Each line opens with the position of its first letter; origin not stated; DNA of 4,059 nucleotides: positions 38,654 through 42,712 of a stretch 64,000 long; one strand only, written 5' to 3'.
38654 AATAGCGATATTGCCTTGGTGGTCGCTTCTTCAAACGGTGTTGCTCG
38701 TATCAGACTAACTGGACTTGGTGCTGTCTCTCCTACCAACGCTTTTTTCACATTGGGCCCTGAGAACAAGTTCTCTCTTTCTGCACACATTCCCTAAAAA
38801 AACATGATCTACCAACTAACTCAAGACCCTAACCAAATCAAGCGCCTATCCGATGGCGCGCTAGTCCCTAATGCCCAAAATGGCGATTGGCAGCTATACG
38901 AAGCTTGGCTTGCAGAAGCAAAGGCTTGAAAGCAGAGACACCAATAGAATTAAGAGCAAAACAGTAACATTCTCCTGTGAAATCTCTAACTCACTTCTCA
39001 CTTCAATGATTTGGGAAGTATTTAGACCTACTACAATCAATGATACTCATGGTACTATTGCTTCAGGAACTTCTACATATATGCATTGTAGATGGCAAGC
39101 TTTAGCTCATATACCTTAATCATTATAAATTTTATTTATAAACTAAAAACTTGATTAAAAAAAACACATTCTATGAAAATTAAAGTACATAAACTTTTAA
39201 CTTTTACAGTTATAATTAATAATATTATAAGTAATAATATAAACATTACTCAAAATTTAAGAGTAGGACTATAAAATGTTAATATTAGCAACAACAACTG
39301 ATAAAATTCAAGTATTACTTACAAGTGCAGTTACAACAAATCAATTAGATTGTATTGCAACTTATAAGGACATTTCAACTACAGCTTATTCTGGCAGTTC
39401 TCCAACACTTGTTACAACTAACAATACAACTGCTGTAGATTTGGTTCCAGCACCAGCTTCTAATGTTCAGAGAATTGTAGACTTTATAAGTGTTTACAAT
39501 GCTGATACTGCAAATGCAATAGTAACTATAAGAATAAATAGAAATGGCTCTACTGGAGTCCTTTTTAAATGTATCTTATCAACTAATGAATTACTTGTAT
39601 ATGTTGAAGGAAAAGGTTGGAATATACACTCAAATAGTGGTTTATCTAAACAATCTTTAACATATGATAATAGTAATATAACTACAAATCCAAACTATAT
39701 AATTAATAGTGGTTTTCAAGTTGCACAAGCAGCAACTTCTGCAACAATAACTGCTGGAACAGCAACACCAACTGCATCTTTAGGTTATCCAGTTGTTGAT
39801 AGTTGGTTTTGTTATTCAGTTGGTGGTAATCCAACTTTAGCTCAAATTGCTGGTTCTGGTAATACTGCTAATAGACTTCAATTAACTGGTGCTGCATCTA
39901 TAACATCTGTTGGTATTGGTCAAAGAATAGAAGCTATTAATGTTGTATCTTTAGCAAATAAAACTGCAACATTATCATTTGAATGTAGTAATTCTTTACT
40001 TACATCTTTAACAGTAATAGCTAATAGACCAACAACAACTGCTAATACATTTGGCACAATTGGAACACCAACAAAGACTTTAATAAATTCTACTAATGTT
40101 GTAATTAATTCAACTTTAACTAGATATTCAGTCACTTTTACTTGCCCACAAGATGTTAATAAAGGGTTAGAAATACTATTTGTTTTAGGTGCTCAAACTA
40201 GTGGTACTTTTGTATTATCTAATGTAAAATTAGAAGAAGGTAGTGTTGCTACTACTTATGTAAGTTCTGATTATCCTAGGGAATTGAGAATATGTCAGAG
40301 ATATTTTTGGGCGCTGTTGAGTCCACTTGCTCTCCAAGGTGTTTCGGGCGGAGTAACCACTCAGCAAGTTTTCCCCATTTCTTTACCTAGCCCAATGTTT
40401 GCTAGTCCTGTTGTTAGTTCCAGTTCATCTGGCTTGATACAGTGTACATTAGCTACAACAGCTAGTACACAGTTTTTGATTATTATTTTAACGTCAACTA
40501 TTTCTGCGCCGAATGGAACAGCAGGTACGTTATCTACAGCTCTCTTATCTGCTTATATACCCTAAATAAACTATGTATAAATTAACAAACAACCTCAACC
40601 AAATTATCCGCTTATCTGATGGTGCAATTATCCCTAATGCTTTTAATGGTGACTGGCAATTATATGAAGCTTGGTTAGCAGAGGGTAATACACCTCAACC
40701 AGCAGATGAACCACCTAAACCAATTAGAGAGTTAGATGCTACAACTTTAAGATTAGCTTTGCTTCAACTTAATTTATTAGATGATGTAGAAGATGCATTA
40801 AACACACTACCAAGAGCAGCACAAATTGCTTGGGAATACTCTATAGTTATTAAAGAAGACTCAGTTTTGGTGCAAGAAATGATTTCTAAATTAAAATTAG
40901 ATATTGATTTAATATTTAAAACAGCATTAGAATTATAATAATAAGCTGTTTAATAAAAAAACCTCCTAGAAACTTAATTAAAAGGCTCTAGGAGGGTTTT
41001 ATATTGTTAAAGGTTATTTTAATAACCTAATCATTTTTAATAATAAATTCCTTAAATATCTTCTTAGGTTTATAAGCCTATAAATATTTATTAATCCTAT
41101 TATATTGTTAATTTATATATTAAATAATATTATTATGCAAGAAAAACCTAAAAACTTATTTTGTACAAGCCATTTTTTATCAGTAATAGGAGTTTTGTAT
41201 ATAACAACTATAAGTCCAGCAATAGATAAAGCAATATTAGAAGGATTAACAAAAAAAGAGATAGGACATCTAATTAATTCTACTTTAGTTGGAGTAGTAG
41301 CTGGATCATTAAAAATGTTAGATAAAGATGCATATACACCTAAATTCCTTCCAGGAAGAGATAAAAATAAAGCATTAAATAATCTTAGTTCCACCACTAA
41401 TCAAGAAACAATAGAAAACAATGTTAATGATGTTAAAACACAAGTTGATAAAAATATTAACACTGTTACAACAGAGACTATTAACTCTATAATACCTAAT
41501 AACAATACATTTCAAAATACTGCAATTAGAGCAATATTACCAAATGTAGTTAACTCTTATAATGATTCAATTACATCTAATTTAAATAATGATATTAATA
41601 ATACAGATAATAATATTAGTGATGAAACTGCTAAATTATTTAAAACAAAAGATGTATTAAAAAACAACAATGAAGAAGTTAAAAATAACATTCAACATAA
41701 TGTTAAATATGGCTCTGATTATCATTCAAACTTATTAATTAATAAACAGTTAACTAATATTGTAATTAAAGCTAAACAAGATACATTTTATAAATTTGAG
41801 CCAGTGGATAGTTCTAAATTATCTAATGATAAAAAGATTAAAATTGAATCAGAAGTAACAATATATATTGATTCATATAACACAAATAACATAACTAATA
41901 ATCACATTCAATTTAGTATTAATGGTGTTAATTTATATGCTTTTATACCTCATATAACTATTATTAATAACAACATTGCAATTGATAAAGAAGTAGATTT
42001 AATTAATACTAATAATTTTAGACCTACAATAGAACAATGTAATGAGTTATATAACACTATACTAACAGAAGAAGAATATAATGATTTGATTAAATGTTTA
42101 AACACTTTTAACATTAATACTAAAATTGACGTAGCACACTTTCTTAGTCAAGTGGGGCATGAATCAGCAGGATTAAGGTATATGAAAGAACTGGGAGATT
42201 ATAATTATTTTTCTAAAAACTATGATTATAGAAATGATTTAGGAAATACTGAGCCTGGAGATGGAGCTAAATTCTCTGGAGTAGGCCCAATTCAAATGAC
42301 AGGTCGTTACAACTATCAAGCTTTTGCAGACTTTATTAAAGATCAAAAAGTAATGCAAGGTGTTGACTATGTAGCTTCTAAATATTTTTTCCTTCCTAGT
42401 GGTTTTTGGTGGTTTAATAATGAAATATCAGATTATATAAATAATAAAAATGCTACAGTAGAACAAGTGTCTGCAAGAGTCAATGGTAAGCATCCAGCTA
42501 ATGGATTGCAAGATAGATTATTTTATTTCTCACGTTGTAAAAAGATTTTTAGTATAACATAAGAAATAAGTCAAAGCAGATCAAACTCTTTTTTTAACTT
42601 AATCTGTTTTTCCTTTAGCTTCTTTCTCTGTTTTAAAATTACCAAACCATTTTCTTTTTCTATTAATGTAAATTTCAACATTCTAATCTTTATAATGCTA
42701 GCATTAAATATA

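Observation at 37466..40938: Duplicated tail-fibre cassettes with GC-rich imported distal domains and a scrambled recombination scar between them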

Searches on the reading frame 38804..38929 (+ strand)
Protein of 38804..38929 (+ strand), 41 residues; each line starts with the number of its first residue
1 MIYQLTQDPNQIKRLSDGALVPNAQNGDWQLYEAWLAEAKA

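Call 5: search_protein_families(library=pfam, proteins=[window:38804-38929:+], max_evalue=0.1)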
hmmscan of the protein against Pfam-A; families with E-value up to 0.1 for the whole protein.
window:38804-38929:+ (41 aa): 0 families

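Call 6: search_protein_families(library=phrogs, proteins=[window:38804-38929:+], max_evalue=0.1)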
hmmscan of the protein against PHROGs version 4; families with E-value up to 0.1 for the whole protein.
window:38804-38929:+ (41 aa): 2 families
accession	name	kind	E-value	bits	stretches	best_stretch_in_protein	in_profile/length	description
phrog_20370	-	unknown function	3.2e-05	24.9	1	2-39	2-41/148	-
phrog_34019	-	unknown function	0.00027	21.9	1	1-37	1-36/80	-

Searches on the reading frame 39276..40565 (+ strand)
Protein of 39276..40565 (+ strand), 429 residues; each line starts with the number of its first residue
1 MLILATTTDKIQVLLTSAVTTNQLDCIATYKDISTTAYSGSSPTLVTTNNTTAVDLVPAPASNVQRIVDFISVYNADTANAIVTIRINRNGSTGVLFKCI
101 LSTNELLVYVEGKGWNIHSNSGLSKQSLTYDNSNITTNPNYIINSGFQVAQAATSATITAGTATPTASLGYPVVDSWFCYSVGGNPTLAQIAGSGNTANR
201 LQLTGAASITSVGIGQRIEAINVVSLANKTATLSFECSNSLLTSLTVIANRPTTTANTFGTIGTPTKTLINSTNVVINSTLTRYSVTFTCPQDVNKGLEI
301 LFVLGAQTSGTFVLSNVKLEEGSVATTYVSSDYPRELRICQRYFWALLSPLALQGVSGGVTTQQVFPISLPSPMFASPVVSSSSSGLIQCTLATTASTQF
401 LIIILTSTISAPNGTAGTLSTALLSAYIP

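Call 5: search_protein_families(library=pfam, proteins=[window:39276-40565:+], max_evalue=0.1)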
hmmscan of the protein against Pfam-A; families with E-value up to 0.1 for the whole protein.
window:39276-40565:+ (429 aa): 0 families

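Call 6: search_protein_families(library=phrogs, proteins=[window:39276-40565:+], max_evalue=0.1)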
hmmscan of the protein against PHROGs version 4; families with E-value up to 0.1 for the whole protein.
window:39276-40565:+ (429 aa): 6 families
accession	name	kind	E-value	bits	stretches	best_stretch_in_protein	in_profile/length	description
phrog_4492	-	tail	1.6e-31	110.3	1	35-411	709-1067/1096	tail fiber protein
phrog_27782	-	unknown function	6.1e-11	42.7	1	138-344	313-539/644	-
phrog_28838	-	unknown function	1.4e-06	28.2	1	136-351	381-578/661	-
phrog_5983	-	tail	0.00035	21.4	1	228-331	98-208/300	tail protein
phrog_1775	-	head and packaging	0.033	12.6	1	260-330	773-840/1609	minor head protein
phrog_35697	-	tail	0.096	11.7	0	269-346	689-766/1052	tail fiber protein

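Call 12: search_dna_similar(query=window:39276-40565:+, collection=phages, mode=protein, max_evalue=0.001)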
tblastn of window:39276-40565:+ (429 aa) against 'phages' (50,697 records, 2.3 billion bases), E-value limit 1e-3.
Records with a match: 10; places in all: 10; records where one place covers at least 80% of the query: 0.
Best place of each record, by identity: <60% 10.
By first word of the organism name: Synechococcus 4; Cyanophage 1; Bacteriophage 1; Vibrio 1; Pseudomonas 1; Nitratidesulfovibrio 1; Desulfovibrio 1.
By host as written in the record: - 3; Synechoccus sp. 2; Synechococcus sp. LC16 2; Pseudomonas syringae GAW0113 1; Nitratidesulfovibrio vulgaris ATCC7757 (synonym: Desulfovibtio vulgaris) 1; Desulfovibrio vulgaris ATCC 7757 1.
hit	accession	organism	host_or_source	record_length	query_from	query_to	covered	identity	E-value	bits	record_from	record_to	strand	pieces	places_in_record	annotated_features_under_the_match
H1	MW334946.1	Cyanophage S-2L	-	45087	175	344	40%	43.0%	1e-25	115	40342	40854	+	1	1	tail fiber protein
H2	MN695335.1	Synechococcus phage B23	Synechoccus sp.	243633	173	344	40%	36.7%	7e-17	89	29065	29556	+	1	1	hypothetical protein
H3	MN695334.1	Synechococcus phage B3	Synechoccus sp.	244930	173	344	40%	36.7%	7e-17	89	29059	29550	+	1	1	hypothetical protein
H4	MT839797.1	Bacteriophage sp.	human fecal samples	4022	140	344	48%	28.4%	5e-4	48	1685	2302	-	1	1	record has no annotation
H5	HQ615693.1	Synechococcus phage S-CRM01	Synechococcus sp. LC16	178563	200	344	34%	35.6%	3e-12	75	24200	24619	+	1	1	hypothetical protein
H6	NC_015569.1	Synechococcus phage S-CRM01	Synechococcus sp. LC16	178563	200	344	34%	35.6%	3e-12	75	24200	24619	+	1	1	tail fiber protein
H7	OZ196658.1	Vibrio phage D135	Seawater and oysters mix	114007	174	345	40%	26.1%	7e-4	48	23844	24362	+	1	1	long tail fiber protein distal subunit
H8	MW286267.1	Pseudomonas phage Misse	Pseudomonas syringae GAW0113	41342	198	345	34%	28.8%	3e-4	49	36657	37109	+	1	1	tail fiber protein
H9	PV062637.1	Nitratidesulfovibrio phage SRB7757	Nitratidesulfovibrio vulgaris ATCC7757 ...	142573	283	364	19%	32.0%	5e-5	52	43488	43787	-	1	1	record has no annotation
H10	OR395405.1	Desulfovibrio phage 7757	Desulfovibrio vulgaris ATCC 7757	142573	283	364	19%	32.0%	5e-5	52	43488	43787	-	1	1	record has no annotation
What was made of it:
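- Closest known: PHROG 4492 tail-fibre family, including the Cyanophage S-2L tail fibre. Same: There is 43% identity to the S-2L tail fibre over the mid domain (call 12).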

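Call 37: search_protein_families(library=ncbifam, proteins=[window:39276-40565:+], max_evalue=10)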
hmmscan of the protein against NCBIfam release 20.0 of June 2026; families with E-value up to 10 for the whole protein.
window:39276-40565:+ (429 aa): 1 family
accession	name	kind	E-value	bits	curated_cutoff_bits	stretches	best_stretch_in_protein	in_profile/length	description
NF000137.2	APH_7pp_Ia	exception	0.12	11.8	640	1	28-89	202-263/332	aminoglycoside O-phosphotransferase APH(7'')-Ia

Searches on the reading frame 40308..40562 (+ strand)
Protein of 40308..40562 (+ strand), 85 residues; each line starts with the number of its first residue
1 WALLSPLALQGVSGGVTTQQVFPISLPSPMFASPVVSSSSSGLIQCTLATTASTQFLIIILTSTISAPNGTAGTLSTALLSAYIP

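Call 32: find_related_loci(query=window:40308-40562:+, collection=viral_contigs, flank=5000)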
Query window:40308-40562:+ (85 aa) in viral_contigs; peptide patterns used: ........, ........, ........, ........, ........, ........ (x = any residue, [..] = any of these).
86 stretches matched a pattern, but none encodes a relative of the query by tblastn (E <= 1e-3).

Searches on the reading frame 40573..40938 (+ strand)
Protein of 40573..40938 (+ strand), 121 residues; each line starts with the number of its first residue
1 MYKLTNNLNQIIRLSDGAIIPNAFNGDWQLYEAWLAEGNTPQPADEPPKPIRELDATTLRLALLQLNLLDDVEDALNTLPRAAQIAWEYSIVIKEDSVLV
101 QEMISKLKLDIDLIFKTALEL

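Call 5: search_protein_families(library=pfam, proteins=[window:40573-40938:+], max_evalue=0.1)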
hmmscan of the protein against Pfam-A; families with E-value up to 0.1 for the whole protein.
window:40573-40938:+ (121 aa): 0 families

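Call 6: search_protein_families(library=phrogs, proteins=[window:40573-40938:+], max_evalue=0.1)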
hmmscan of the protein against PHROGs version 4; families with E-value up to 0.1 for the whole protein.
window:40573-40938:+ (121 aa): 5 families
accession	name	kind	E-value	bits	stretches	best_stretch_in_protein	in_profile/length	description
phrog_20370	-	unknown function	1.4e-09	39.1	1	2-54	3-56/148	-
phrog_6034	-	unknown function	1.9e-06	28.7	1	11-109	43-149/164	-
phrog_34019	-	unknown function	9.6e-05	23.3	1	2-47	3-47/80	-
phrog_14311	-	unknown function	0.00022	22.3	1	50-119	60-138/140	-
phrog_10241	-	unknown function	0.00032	21.5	1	54-118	141-208/211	-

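Call 36: search_protein_families(library=pfam, proteins=[window:40573-40938:+], max_evalue=10)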
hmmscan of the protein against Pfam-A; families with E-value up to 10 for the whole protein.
window:40573-40938:+ (121 aa): 0 families

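Call 37: search_protein_families(library=ncbifam, proteins=[window:40573-40938:+], max_evalue=10)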
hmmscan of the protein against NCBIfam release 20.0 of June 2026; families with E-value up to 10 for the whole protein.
window:40573-40938:+ (121 aa): 0 families

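Call 38: find_homologous_proteins(query=window:40573-40938:+)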
Query window:40573-40938:+ (121 aa): 440 proteins with E <= 0.001 among 471 candidates; the best 120 are listed.
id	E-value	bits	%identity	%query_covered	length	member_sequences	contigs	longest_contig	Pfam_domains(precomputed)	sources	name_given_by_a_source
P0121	1.6e-71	256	100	100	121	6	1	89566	-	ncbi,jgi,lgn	jgi:hypothetical protein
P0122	1.2e-64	234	93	100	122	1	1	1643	-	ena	-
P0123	3.4e-63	229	91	100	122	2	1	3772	-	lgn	-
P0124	4.9e-61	222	86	100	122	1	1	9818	-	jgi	jgi:hypothetical protein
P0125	4.0e-60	219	85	100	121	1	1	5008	-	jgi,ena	jgi:hypothetical protein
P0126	2.8e-59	216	88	99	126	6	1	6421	-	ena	-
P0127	3.2e-59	216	86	99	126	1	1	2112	-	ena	-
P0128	6.1e-59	215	86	99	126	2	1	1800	-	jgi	jgi:hypothetical protein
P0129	1.4e-58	214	86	99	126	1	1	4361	-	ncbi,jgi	jgi:hypothetical protein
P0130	1.5e-58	214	85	99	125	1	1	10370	-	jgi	jgi:hypothetical protein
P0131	2.4e-58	213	85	99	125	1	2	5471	-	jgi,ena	-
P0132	3.0e-58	213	86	99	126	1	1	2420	-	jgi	jgi:hypothetical protein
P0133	7.0e-58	212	84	99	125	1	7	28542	-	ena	-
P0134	1.2e-57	211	85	99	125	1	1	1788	-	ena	-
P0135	1.8e-57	210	83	99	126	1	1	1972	-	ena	-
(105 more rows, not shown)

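Call 44: search_solved_structures(query=A3, max_evalue=1)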
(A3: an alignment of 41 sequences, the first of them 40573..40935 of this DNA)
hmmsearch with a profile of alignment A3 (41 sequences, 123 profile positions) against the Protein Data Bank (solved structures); distinct sequences matched with E-value up to 1: 1.
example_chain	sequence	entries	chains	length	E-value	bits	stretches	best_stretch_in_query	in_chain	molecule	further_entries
2efv_A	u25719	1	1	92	0.039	17.5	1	53-109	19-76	Hypothetical protein MJ0366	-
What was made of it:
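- On Tail-fibre assembly chaperones (lambda Tfa / Caudo_TAP, DUF4376, T4 gp38/gp57A): No PDB sequence hit of note (call 44).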

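Call 46: find_encoding_contigs(protein=P0121, flank=5000, max_places=8)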
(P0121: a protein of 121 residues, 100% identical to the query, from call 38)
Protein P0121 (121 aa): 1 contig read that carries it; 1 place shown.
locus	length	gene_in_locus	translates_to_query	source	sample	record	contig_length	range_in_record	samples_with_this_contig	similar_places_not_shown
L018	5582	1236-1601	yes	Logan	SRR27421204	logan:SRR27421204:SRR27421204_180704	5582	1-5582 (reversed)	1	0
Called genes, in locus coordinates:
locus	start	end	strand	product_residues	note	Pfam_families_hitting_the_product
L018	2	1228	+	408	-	?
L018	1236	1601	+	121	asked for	-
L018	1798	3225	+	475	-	-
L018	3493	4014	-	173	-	-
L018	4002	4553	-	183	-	-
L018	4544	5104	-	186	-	-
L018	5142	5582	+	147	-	?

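Call 51: predict_structure(alignment_id=A3)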
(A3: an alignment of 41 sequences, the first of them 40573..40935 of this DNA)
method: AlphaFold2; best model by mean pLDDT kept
length: 121 residues; sequences in the alignment: 41
mean_pLDDT: 91.8   pTM: 0.60
mean pLDDT of the five models: 91.8, 91.6, 90.5, 87.1, 83.0
residues with pLDDT >= 90: 98; 70-90: 23; 50-70: 0; < 50: 0
segments of 3 or more residues with pLDDT < 50: none
pLDDT, mean of each block of 10 residues (from residue 1): 91 93 91 94 86 92 96 92 94 92 90 91 87
secondary structure, 60 per line:
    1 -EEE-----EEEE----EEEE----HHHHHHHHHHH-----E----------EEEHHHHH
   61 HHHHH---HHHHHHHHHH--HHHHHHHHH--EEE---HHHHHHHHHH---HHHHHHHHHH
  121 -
elements in order: E2-4 E10-13 E18-21 H26-36 E53-55 H56-65 H69-78 H81-89 E92-94 H98-107 H111-120
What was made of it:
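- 40573..40938 (+): 121-aa accessory protein, a putative fibre assembly factor (function inferred from position only). Its first ~15 codons travel with tip B. High-confidence model, pLDDT 91.8 (call 51).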

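Call 55: fold_search(model_id=the predicted structure, library=viral)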
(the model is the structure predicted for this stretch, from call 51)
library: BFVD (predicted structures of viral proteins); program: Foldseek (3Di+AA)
matches with E <= 10: 184; with E <= 0.001: 5
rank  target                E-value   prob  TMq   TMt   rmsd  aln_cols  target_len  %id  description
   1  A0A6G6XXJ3            1.7e-05  1.00  0.52  0.42   6.1       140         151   22  (no name in the UniProt tables at hand)
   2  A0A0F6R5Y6            4.4e-05  1.00  0.54  0.41   7.7       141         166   19  Uncharacterized protein [Sinorhizobium phage phiM9]
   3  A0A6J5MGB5            5.6e-05  1.00  0.53  0.42  10.6       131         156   24  Uncharacterized protein [uncultured Caudovirales phage]
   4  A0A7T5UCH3            7.6e-05  1.00  0.40  0.33   5.4        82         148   33  (no name in the UniProt tables at hand)
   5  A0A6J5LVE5            9.4e-04  1.00  0.52  0.46   5.7       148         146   18  Uncharacterized protein [uncultured Caudovirales phage]
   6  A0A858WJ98            1.1e-03  1.00  0.35  0.37   0.8        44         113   52  Uncharacterized protein [Xanthomonas phage FoX4]
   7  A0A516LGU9            1.2e-03  1.00  0.48  0.51  14.4       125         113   19  (no name in the UniProt tables at hand)
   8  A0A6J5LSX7            1.4e-03  1.00  0.50  0.40  10.5       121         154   21  Uncharacterized protein [uncultured Caudovirales phage]
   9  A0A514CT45            1.5e-03  1.00  0.52  0.46  10.1       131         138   14  Uncharacterized protein [Achromobacter phage Motura]
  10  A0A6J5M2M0            1.5e-03  0.99  0.34  0.17  13.4       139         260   26  Uncharacterized protein [uncultured Caudovirales phage]
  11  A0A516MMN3            2.0e-03  1.00  0.54  0.53   4.2        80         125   26  (no name in the UniProt tables at hand)
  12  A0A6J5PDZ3            2.1e-03  1.00  0.51  0.43   7.9       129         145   22  Uncharacterized protein [uncultured Caudovirales phage]
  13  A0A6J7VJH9            2.4e-03  1.00  0.51  0.35   9.1       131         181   21  Uncharacterized protein [uncultured Caudovirales phage]
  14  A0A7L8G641            2.7e-03  1.00  0.48  0.45  12.3       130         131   15  Uncharacterized protein [Rhizobium phage Palo]
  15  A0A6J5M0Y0            3.4e-03  1.00  0.49  0.46   8.2       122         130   16  Uncharacterized protein [uncultured Caudovirales phage]
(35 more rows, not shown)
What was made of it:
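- On Tail-fibre assembly chaperones (lambda Tfa / Caudo_TAP, DUF4376, T4 gp38/gp57A): BFVD matches are all uncharacterised proteins (call 55).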

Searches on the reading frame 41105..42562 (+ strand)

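Call 5: search_protein_families(library=pfam, proteins=[window:41105-42562:+], max_evalue=0.1)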
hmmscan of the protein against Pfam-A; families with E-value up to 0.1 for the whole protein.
window:41105-42562:+ (485 aa): 1 family
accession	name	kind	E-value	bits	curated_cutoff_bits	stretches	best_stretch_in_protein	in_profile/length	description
PF00182.24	Glyco_hydro_19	-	7.7e-05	23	25.5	1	339-429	49-145/232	Chitinase class I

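Call 6: search_protein_families(library=phrogs, proteins=[window:41105-42562:+], max_evalue=0.1)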
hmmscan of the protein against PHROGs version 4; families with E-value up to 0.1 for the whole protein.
window:41105-42562:+ (485 aa): 8 families
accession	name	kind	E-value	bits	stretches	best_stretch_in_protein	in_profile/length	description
phrog_181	-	lysis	1.1e-31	111.6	1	113-482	157-530/769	endolysin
phrog_9506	-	lysis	3e-28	100.4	1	329-481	28-192/330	endolysin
phrog_34417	-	unknown function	3.6e-24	86.6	1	343-481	46-194/326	-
phrog_14712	-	moron, auxiliary metabolic gene and host takeover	5.2e-20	72.8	1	327-478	24-183/322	chitinase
phrog_1519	-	lysis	3.2e-18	67.1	1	319-478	210-376/502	endolysin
phrog_317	-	lysis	1.4e-11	45.3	1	322-471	210-348/492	endolysin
phrog_26317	-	unknown function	5.7e-10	40.2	1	372-482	11-117/119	-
phrog_37589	-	unknown function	0.075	14.2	0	194-249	6-52/59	-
